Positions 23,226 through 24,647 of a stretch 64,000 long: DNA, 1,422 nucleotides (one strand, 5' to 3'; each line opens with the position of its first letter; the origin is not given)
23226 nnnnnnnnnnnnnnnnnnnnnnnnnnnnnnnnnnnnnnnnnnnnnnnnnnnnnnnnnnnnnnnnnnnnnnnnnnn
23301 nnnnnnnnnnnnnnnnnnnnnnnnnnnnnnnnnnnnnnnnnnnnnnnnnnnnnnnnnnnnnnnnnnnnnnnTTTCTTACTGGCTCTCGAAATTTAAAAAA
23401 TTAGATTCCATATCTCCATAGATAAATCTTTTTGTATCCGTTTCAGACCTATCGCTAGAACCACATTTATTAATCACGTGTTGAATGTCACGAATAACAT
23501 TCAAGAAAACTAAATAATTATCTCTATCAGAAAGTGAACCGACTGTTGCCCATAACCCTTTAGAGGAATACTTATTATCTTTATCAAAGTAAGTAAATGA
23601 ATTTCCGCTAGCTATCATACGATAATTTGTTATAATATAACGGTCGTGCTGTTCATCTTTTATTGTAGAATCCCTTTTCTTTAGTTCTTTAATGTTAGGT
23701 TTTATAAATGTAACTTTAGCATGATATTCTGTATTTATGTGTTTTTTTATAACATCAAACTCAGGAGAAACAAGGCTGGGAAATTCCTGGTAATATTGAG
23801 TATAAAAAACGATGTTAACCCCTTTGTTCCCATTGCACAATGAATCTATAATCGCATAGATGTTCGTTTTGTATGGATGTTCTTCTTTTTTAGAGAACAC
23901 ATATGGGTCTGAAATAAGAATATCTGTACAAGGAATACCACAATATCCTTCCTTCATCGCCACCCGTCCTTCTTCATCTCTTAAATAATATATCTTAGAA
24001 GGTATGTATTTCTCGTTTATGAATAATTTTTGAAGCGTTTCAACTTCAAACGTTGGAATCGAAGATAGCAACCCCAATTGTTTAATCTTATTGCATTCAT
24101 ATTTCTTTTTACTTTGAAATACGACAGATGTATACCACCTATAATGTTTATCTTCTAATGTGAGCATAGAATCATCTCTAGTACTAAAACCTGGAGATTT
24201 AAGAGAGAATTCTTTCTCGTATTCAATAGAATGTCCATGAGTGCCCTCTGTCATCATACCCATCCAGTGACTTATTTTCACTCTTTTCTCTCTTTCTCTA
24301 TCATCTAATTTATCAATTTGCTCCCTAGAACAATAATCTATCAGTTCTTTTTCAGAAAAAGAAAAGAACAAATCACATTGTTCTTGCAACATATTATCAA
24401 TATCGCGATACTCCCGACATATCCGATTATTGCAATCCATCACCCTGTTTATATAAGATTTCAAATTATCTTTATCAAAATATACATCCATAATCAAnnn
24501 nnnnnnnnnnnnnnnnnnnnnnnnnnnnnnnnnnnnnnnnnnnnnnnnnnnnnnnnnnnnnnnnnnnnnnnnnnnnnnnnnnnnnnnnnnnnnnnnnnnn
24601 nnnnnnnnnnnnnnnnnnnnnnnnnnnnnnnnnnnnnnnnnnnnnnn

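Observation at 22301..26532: AT-rich three-gene operon: WG-repeat/ABC-type ATPase, unknown 373-aa partner with DPY...HDR motifs, and a WYL regulator. Candidate undescribed defence system.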

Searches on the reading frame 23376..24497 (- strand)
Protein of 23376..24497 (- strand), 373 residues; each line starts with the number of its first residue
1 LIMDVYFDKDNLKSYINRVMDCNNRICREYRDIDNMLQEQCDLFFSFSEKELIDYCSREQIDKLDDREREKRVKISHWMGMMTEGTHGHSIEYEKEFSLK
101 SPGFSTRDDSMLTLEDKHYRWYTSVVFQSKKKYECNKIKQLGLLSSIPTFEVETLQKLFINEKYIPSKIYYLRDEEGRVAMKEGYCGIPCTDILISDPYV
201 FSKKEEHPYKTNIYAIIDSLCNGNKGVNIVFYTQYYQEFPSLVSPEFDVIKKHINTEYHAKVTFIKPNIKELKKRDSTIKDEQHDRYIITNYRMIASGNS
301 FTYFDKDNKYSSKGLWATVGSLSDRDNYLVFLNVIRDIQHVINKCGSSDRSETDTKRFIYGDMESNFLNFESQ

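Call 3: search_protein_families(library=padloc, proteins=[window:23376-24497:-], max_evalue=0.1)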
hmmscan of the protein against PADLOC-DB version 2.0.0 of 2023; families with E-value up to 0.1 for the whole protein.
window:23376-24497:- (373 aa): 0 families

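Call 4: search_protein_families(library=pfam, proteins=[window:23376-24497:-], max_evalue=0.1)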
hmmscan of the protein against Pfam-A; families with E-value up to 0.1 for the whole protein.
window:23376-24497:- (373 aa): 0 families

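Call 5: search_protein_families(library=ncbifam, proteins=[window:23376-24497:-], max_evalue=0.1)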
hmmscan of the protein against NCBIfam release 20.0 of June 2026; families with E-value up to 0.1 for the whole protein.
window:23376-24497:- (373 aa): 0 families

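Call 6: find_homologous_proteins(query=window:23376-24497:-, max_evalue=0.001)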
Query window:23376-24497:- (373 aa): 6 proteins with E <= 0.001 among 1547 candidates.
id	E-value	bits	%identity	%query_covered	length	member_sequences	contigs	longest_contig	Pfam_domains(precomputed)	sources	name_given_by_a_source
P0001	3.5e-251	850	100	99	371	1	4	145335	-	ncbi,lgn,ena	-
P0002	2.3e-187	640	76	99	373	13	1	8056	-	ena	-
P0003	5.6e-175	600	71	99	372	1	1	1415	-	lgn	-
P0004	4.0e-167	574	72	94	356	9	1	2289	-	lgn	-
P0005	1.3e-162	559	70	93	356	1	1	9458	-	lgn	-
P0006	1.1e-153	530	70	92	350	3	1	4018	-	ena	-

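Call 8: search_protein_families(library=phrogs, proteins=[window:23376-24497:-], max_evalue=0.1)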
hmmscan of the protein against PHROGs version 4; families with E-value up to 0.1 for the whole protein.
window:23376-24497:- (373 aa): 1 family
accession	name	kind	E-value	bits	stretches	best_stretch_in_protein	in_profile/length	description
phrog_22374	-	unknown function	0.072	13.9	0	169-192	19-42/62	-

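Call 16: find_encoding_contigs(protein=P0001, flank=10000, max_places=6)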
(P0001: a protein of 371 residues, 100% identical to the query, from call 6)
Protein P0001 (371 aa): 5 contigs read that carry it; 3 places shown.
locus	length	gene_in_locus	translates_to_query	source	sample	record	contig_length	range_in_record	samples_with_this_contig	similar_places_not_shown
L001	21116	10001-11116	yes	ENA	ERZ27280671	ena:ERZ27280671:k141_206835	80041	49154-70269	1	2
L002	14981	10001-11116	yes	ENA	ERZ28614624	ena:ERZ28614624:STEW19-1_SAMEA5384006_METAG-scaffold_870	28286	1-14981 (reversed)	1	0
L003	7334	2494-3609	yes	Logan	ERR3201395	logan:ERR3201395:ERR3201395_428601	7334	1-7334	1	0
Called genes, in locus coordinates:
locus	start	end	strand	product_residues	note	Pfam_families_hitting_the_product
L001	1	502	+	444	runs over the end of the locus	PF00342:PGI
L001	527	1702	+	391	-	PF00753:Lactamase_B, PF19583:ODP, PF12724:Flavodoxin_5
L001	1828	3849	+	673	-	PF13098:Thioredoxin_2 (faint), PF00578:AhpC-TSA (weak), PF13905:Thioredoxin_8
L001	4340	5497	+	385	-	-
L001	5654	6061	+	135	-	PF20475:DUF6717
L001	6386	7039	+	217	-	-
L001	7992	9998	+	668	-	PF02463:SMC_N, PF11398:DUF2813 (faint), PF13175:AAA_15, PF13476:AAA_23, PF13555:AAA_29 (weak), PF13304:AAA_21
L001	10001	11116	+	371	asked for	-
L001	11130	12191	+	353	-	PF13280:WYL, PF25583:WCX (weak)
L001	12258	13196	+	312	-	-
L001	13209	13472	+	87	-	-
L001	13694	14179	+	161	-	PF13151:DUF3990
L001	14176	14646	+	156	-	-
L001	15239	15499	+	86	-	PF00830:Ribosomal_L28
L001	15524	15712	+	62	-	PF00471:Ribosomal_L33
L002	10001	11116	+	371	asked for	-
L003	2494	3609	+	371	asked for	-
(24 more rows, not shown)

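Call 17: find_encoding_contigs(protein=P0002, flank=10000, max_places=4)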
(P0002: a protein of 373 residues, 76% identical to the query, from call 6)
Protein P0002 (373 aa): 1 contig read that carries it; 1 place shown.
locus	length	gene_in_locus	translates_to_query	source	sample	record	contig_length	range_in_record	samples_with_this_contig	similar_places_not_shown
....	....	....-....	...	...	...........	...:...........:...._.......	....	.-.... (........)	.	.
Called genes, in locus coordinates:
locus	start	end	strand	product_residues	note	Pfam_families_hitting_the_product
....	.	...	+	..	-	?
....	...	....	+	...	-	-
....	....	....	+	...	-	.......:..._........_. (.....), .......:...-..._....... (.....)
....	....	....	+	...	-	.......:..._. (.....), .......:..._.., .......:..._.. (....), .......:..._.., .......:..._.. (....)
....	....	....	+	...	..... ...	-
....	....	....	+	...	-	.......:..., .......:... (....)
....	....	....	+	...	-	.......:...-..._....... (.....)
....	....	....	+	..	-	-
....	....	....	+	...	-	-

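Call 18: find_encoding_contigs(protein=P0005, flank=10000, max_places=4)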
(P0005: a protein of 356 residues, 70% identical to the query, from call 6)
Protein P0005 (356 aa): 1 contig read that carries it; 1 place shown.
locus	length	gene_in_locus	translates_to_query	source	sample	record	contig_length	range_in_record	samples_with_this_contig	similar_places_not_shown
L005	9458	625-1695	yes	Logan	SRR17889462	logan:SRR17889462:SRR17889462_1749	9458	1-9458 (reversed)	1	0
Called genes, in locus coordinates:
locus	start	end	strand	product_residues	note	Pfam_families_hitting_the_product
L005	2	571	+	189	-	?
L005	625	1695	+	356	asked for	-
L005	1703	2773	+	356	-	PF13280:WYL, PF25583:WCX (weak)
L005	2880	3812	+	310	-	PF13650:Asp_protease_2 (faint), PF13975:gag-asp_proteas (faint)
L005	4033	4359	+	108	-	-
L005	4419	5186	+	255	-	PF03747:ADP_ribosyl_GH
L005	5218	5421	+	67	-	PF18143:HAD_SAK_2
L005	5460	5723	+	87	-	-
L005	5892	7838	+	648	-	-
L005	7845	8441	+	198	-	-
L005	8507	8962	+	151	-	PF18143:HAD_SAK_2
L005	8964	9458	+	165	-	?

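Call 19: find_encoding_contigs(protein=P0006, flank=10000, max_places=4)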
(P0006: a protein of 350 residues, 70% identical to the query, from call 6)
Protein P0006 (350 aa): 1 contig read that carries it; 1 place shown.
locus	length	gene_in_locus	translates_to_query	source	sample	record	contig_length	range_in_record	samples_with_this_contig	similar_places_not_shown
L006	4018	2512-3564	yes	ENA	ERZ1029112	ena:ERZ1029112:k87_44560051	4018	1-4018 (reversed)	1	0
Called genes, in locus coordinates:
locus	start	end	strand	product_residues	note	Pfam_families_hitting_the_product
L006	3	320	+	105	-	?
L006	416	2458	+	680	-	PF02463:SMC_N, PF13175:AAA_15, PF13476:AAA_23, PF13555:AAA_29 (weak), PF13304:AAA_21 (weak)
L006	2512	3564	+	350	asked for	-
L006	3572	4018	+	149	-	?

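Call 22: predict_structure(alignment_id=A1)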
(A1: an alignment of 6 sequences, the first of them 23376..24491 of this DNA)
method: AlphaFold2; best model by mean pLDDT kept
length: 371 residues; sequences in the alignment: 6
mean_pLDDT: 38.6   pTM: 0.38
mean pLDDT of the five models: 38.6, 37.4, 35.4, 33.8, 33.5
residues with pLDDT >= 90: 0; 70-90: 10; 50-70: 71; < 50: 290
segments of 3 or more residues with pLDDT < 50: 1-192, 194-211, 217-222, 233-242, 280-322, 358-361, 363-371
pLDDT, mean of each block of 10 residues (from residue 1): 31 37 30 36 36 32 41 34 22 20 23 22 21 23 23 25 29 30 28 42 39 50 56 46 61 67 67 67 36 27 35 31 50 61 61 49 42 31
secondary structure, 60 per line:
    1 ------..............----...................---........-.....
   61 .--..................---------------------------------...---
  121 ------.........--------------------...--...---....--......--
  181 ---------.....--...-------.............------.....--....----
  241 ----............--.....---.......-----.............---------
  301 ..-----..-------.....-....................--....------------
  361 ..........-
elements in order: H7-20 H25-43 H47-54 H56-61 H64-81 H127-135 E156-158 E161-163 E167-170 H173-178 E190-194 H207-219 E226-230 H233-236 H245-256 E259-263 H267-273 H279-291 H317-321 H323-342 H361-370

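Call 24: search_protein_representatives(alignment_id=A1)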
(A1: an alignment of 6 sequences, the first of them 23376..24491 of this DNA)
Query: 6 sequences, 356 profile positions. Proteins with E-value up to 0.001 (for the whole library): 285; up to 1e-10: 119; up to 1e-30: 3. The best 150 are listed.
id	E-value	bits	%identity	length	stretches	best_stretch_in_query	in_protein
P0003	9.7e-220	745.4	-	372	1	1-354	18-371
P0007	2.5e-86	306.5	-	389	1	8-354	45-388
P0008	5.7e-31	124.4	-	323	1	52-355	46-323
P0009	1.4e-30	123.2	-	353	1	133-353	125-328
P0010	8.6e-30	120.6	-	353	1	49-352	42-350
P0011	4.0e-29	118.4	-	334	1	126-329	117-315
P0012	7.4e-29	117.5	-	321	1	108-333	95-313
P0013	9.0e-27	110.6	-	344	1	11-355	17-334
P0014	3.1e-25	105.6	-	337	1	10-331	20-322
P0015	3.2e-25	105.5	-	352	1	51-354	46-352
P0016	9.3e-25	104.0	-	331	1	96-353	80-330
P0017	1.1e-23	100.4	-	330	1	34-354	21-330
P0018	1.5e-23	100.0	-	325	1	118-352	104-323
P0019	2.6e-23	99.2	-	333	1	9-353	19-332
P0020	6.8e-22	94.6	-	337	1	30-329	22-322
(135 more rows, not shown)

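Call 27: search_protein_families(library=pfam, alignment_id=A2, max_evalue=0.1)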
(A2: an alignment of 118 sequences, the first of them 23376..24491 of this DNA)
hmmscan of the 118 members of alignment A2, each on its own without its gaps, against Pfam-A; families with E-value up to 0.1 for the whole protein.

A. member 1, window:23376-24491:- (371 aa): 0 families

B. families by the number of members that match (of 118 scanned): 43 families (the first 25 are shown)
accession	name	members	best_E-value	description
PF16565.11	MIT_C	14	2.2e-06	Phospholipase D-like domain at C-terminus of MIT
PF21579.3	PabTrmU54_TRAM_dom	1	0.00087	tRNA (uracil(54)-C(5))-methyltransferase, TRAM domain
PF12965.13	DUF3854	1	0.0013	Domain of unknown function (DUF3854)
PF09304.16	Cortex-I_coil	1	0.0034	Cortexillin coiled-coil region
PF21734.3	10_blade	1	0.0092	10-bladed beta propeller domain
PF03802.19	CitX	1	0.016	Apo-citrate lyase phosphoribosyl-dephospho-CoA transferase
PF24028.1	DUF7339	1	0.017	Domain of unknown function (DUF7339)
PF25375.1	Lin-15B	1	0.017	Lin-15B-like domain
PF23824.1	DUF7194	1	0.019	Family of unknown function (DUF7194)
PF04984.19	Phage_sheath_1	1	0.025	Phage tail sheath protein subtilisin-like domain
PF14560.12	Ubiquitin_2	1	0.025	Ubiquitin-like domain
PF17027.11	Bromo_TP_like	1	0.026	Histone-fold protein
PF08645.17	PNK3P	1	0.027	Polynucleotide kinase 3 phosphatase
PF18249.6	Ca_bind_SSO6904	1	0.028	Calcium binding protein SSO6904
PF04753.17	Corona_NS12-7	1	0.03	Coronavirus non-structural protein NS12.7 family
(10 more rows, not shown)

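Call 28: search_solved_structures(query=A2, max_evalue=10, show_alignments=3)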
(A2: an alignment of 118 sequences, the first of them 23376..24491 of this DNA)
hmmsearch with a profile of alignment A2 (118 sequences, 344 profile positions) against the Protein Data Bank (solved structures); distinct sequences matched with E-value up to 10: 7.
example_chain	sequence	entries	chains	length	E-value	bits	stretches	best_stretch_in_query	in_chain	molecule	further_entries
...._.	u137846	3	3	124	0.12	15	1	7-65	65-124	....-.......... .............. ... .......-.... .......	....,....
7osu_A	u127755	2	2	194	0.34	13.5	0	145-166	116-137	sTIM11noCys-SB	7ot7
8r8o_A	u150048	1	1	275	1.2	11.8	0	145-167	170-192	HalluTIM3-1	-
7osv_A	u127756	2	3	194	1.5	11.4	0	145-166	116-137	DeNovoTIM6-SB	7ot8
6yqy_A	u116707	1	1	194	1.5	11.4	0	145-166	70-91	de novo designed TIM barrel sTIM11noCys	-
5bvl_A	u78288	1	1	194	2.5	10.6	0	145-166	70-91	designed TIM barrel sTIM11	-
7a8s_A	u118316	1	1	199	4.1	10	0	145-166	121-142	sTIM11_h3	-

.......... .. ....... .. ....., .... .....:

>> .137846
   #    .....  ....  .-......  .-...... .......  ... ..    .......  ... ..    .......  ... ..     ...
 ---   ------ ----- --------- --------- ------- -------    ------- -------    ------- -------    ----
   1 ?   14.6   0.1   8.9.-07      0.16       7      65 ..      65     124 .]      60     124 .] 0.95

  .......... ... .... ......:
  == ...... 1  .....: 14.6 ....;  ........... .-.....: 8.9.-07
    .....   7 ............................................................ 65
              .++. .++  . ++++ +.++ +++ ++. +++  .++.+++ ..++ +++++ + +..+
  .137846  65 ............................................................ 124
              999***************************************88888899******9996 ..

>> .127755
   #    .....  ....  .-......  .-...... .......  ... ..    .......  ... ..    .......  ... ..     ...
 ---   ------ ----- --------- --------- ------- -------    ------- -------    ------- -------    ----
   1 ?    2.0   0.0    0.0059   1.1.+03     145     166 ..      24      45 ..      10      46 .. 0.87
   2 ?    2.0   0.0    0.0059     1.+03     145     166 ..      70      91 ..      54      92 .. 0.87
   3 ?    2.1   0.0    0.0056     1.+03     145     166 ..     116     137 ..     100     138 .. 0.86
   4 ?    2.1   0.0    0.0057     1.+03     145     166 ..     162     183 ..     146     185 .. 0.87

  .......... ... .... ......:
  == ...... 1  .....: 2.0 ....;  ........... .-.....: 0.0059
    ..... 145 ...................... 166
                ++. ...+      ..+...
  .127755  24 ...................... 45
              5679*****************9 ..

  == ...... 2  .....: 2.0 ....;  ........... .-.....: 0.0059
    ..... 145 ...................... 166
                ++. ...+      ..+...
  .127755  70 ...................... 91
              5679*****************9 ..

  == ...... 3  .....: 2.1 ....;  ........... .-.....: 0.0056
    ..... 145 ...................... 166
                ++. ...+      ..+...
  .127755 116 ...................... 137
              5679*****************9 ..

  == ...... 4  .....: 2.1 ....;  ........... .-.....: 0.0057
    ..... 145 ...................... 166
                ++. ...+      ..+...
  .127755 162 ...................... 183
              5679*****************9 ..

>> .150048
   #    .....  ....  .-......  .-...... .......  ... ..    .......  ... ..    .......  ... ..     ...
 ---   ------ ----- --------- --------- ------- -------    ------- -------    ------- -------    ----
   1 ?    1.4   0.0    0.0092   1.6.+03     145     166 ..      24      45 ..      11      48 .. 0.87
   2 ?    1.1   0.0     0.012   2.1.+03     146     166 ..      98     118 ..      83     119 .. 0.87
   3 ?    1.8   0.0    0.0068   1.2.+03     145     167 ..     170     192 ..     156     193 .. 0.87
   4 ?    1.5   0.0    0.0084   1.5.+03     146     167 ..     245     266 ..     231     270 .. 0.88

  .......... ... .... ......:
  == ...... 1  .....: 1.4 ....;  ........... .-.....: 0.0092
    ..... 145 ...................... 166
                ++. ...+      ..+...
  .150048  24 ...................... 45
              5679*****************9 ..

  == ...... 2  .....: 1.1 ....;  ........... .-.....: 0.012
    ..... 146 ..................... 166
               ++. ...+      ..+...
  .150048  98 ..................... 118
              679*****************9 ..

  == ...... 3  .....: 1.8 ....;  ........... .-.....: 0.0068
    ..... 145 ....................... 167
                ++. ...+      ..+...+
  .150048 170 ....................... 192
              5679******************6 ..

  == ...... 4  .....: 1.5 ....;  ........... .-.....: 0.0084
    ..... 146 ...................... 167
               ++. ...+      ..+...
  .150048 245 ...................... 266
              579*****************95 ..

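Call 29: search_protein_families(library=padloc, alignment_id=A2, max_evalue=0.01)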
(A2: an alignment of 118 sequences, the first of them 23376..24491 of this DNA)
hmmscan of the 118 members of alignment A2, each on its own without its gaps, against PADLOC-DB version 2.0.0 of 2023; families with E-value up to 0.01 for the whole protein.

A. member 1, window:23376-24491:- (371 aa): 0 families

B. families by the number of members that match (of 118 scanned): 7 families
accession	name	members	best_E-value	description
PDLC03880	NsnC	5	0.00075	-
PDLC04879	PDC-S05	2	0.0027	-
PDLC03449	REase_II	1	0.00025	Type II restriction enzyme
PDLC04995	PDC-S32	1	0.00085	-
PDLC04777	PDC-M69C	1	0.0014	-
PDLC04717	PDC-M59A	1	0.0022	-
PDLC04578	PDC-M32B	1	0.007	-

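Call 30: search_protein_families(library=ncbifam, alignment_id=A2, max_evalue=0.01)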
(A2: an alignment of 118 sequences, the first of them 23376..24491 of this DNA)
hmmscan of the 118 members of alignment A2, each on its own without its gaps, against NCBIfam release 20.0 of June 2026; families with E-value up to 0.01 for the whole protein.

A. member 1, window:23376-24491:- (371 aa): 0 families

B. families by the number of members that match (of 118 scanned): 3 families
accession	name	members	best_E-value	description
NF040700.1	VPA1262_N_dom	1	0.00091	VPA1262 family N-terminal domain-containing protein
TIGR03143.1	AhpF_homolog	1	0.0035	putative alkyl hydroperoxide reductase F subunit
NF047978.1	AM410Fam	1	0.0096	AM410 family tick-upregulated protein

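Call 32: predict_structure(alignment_id=A2)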
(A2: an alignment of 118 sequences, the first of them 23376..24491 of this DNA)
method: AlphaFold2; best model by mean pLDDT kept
length: 371 residues; sequences in the alignment: 118
mean_pLDDT: 92.0   pTM: 0.91
mean pLDDT of the five models: 92.0, 91.9, 91.3, 91.3, 91.2
residues with pLDDT >= 90: 298; 70-90: 52; 50-70: 21; < 50: 0
segments of 3 or more residues with pLDDT < 50: none
pLDDT, mean of each block of 10 residues (from residue 1): 95 96 96 95 97 96 96 96 85 86 77 91 90 70 75 95 97 96 92 96 93 95 93 75 94 97 95 88 94 96 96 97 96 94 96 97 93 53
secondary structure, 60 per line:
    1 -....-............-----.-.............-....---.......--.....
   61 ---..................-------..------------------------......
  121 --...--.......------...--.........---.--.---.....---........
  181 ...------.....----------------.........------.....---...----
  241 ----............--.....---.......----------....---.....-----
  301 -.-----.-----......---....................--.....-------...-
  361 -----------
elements in order: E2-5 H7-17 H26-38 E40-43 H47-53 H56-60 H64-81 H115-120 E123-125 H128-134 E141-143 H146-154 E165-169 H173-183 E190-194 H211-219 E226-230 H245-256 E259-263 H267-273 E284-287 E291-295 E314-319 H323-342 E357-359
